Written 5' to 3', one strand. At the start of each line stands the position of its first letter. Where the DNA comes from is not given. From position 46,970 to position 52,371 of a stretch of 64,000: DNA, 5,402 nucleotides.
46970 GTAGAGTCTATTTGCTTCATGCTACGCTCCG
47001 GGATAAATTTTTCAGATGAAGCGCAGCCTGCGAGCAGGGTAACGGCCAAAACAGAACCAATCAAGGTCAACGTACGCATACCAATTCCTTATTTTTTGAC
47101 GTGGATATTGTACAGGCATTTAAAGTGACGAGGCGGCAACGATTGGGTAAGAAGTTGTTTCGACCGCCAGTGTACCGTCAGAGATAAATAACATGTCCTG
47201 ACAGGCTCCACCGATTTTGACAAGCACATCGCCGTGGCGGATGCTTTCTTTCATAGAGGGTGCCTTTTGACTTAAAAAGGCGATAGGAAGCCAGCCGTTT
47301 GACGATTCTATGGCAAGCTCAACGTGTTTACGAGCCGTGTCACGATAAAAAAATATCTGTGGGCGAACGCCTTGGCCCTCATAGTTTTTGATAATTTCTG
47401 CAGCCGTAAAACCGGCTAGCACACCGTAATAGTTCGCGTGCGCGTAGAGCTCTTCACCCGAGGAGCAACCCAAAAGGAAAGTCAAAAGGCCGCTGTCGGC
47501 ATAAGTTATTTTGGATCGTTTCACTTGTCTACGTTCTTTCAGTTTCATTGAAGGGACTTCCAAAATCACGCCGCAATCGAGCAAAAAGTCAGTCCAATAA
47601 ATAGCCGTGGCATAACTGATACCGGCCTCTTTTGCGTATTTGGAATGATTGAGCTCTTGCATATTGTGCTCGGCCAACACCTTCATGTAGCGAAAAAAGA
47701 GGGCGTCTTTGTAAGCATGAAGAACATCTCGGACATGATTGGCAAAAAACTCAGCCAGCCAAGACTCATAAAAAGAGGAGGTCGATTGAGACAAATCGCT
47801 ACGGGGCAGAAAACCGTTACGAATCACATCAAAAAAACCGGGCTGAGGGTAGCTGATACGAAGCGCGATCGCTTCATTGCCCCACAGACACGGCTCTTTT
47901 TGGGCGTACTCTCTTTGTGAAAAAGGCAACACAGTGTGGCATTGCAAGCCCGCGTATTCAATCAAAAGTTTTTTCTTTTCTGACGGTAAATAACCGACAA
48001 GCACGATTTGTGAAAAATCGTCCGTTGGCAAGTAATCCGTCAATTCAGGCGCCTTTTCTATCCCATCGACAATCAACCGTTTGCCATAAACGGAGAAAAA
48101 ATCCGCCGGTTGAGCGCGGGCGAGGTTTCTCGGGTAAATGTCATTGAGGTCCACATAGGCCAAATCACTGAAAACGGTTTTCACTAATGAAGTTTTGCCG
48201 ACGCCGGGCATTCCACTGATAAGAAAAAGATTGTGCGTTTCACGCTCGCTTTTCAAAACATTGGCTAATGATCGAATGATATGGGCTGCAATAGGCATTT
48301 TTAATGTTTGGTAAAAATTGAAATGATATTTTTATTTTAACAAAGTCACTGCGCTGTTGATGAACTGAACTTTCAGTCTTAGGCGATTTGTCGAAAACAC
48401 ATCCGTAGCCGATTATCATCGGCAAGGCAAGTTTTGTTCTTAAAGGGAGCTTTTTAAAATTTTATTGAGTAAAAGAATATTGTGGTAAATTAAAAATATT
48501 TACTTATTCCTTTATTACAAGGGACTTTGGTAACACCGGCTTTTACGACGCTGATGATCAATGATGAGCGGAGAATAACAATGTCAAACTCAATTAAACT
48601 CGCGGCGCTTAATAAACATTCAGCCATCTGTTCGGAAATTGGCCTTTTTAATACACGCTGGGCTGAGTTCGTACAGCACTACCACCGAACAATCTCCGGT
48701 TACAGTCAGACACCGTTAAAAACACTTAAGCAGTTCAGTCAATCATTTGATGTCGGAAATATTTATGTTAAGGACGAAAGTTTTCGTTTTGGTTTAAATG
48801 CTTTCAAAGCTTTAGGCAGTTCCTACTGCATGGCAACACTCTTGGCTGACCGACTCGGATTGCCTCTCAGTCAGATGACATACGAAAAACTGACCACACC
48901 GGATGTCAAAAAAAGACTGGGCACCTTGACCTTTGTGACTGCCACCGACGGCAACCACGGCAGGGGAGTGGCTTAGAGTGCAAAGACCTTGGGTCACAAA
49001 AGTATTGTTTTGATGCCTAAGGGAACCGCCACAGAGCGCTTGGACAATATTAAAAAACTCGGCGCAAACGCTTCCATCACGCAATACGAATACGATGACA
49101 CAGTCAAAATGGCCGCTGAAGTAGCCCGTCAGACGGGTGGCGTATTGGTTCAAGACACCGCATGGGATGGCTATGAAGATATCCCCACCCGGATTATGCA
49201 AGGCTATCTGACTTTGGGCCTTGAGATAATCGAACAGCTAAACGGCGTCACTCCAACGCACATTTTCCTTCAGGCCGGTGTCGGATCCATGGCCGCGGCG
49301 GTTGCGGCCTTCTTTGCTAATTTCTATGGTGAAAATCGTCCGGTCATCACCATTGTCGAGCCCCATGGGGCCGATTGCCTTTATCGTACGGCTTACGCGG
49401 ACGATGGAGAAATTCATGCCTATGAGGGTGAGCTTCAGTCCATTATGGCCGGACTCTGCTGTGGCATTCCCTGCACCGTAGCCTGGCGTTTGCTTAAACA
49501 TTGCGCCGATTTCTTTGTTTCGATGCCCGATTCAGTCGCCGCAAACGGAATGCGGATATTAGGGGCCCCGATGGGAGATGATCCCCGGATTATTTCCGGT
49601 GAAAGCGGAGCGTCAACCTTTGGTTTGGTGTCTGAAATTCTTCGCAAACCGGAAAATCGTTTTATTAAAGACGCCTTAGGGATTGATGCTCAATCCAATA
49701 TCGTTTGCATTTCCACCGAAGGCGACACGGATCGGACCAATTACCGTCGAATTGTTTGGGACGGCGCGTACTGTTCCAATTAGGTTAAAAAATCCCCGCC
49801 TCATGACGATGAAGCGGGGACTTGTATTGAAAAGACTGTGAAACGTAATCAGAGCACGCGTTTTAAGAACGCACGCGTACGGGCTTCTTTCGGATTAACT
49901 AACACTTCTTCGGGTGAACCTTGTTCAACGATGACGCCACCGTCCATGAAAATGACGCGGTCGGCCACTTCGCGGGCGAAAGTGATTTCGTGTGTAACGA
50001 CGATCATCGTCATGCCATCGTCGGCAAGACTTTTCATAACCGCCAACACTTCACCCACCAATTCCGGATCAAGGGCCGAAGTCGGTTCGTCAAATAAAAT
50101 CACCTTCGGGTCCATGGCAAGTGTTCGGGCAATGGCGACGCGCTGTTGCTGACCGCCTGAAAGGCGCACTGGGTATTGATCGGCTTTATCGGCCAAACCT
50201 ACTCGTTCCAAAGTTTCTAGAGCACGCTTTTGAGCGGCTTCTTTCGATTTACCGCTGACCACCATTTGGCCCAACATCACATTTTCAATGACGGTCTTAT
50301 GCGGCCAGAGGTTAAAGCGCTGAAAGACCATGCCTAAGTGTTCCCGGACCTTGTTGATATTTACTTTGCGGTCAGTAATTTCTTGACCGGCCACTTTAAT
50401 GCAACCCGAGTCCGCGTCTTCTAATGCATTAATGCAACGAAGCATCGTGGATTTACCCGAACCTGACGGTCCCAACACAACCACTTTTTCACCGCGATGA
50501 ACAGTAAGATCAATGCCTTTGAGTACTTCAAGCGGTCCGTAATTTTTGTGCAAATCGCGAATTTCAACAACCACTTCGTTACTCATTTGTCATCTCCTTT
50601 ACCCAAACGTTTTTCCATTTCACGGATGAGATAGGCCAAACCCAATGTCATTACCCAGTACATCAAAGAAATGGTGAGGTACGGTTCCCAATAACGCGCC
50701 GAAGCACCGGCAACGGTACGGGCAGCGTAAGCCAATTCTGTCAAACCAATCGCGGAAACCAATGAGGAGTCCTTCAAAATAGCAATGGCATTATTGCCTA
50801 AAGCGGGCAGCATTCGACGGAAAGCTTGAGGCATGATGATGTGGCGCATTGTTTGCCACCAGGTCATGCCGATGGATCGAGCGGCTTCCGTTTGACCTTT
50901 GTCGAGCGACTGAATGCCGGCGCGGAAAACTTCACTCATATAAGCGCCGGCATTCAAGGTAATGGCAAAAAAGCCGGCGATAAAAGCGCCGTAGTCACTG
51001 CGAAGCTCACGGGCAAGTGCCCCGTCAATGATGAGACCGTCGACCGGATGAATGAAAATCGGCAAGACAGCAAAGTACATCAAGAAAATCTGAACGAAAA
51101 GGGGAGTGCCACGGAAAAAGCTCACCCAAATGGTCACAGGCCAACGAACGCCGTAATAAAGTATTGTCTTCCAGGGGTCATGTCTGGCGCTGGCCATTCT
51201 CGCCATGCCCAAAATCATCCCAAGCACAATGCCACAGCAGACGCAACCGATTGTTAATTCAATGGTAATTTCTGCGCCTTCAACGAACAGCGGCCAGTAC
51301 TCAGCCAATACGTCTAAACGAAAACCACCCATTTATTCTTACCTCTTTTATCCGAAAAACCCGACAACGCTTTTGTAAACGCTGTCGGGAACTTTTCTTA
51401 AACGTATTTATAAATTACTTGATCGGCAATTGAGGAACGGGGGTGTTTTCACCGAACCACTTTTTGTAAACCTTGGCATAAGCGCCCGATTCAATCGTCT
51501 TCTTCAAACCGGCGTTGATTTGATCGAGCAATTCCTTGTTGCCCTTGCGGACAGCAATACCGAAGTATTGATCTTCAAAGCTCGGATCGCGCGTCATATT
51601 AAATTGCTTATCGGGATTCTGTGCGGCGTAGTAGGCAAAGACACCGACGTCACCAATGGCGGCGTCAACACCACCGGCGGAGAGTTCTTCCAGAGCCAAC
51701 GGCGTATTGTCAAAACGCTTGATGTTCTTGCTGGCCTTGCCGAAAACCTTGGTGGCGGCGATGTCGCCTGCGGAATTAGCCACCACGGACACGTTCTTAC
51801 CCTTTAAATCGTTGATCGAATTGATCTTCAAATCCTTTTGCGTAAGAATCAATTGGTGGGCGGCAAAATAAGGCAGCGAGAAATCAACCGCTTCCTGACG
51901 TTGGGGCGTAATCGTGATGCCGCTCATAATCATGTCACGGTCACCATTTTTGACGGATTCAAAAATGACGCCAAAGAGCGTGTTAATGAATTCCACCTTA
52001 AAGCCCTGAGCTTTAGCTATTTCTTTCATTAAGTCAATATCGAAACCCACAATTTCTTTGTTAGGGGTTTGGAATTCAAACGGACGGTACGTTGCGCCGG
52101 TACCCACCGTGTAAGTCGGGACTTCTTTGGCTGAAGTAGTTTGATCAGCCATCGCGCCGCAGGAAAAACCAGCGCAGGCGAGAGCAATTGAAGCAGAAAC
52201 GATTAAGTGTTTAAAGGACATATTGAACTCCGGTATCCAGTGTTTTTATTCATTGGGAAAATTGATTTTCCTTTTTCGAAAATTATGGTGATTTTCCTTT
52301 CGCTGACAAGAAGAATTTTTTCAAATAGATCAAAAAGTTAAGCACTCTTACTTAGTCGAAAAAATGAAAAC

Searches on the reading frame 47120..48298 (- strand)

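Call 52: search_protein_families(library=pfam, proteins=[window:47120-48298:-], max_evalue=0.00001)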
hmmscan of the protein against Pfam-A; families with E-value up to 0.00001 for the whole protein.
window:47120-48298:- (392 aa): 1 family
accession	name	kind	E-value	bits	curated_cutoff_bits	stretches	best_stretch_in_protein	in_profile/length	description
PF13635.12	DUF4143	-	7.2e-16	58.8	28.1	1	198-339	13-155/160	Domain of unknown function (DUF4143)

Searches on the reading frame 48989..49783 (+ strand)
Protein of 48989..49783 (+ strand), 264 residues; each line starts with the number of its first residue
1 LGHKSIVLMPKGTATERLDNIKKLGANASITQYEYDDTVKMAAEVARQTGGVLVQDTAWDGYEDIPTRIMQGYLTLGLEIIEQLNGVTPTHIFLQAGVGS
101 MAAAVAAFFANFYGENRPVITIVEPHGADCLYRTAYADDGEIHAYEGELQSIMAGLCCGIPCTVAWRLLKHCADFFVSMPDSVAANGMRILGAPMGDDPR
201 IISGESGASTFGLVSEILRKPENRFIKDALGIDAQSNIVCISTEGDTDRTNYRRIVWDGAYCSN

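Call 85: search_protein_families(library=pfam, proteins=[window:48989-49783:+], max_evalue=0.00001)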
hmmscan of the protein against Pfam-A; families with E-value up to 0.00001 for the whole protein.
window:48989-49783:+ (264 aa): 1 family
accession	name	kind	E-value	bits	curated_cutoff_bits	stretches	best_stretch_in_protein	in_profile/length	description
PF00291.31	PALP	-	2.6e-29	102.9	35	1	1-195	77-260/295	Pyridoxal-phosphate dependent enzyme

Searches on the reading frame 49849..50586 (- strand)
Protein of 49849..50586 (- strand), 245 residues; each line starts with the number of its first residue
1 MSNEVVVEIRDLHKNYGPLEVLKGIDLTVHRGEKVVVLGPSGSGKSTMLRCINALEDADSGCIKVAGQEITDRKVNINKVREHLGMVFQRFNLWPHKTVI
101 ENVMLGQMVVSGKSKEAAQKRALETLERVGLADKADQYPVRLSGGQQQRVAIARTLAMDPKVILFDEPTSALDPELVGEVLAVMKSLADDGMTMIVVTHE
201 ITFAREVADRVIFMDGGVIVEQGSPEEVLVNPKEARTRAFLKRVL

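Call 85: search_protein_families(library=pfam, proteins=[window:49849-50586:-], max_evalue=0.00001)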
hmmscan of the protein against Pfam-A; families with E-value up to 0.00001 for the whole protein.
window:49849-50586:- (245 aa): 3 families
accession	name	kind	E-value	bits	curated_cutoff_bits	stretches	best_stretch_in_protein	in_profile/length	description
PF00005.33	ABC_tran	-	5.9e-38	131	25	1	22-170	1-137/137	ABC transporter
PF13304.12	AAA_21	-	5.3e-09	37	27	0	142-200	238-299/304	AAA domain, putative AbiEii toxin, Type IV TA system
PF02463.25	SMC_N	-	5e-08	33.1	40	1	35-207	27-205/220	RecF/RecN/SMC N terminal domain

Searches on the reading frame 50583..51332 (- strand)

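Call 85: search_protein_families(library=pfam, proteins=[window:50583-51332:-], max_evalue=0.00001)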
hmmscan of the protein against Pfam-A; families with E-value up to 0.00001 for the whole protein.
window:50583-51332:- (249 aa): 1 family
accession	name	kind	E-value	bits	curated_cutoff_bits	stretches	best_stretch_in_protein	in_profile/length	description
PF00528.27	BPD_transp_1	-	1.4e-20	74.2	26.4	1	62-243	16-182/184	Binding-protein-dependent transport system inner membrane component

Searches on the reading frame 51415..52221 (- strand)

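Call 85: search_protein_families(library=pfam, proteins=[window:51415-52221:-], max_evalue=0.00001)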
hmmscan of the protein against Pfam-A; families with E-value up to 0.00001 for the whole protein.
window:51415-52221:- (268 aa): 2 families
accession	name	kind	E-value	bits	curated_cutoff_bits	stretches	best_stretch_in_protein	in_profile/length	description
PF00497.25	SBP_bac_3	-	6.1e-42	142.9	26.4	1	38-258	2-132/132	Bacterial extracellular solute-binding proteins, family 3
PF10613.14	Lig_chan-Glu_bd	-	4.7e-09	36.8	30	1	52-129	23-113/115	Ligated ion channel L-glutamate- and glycine-binding site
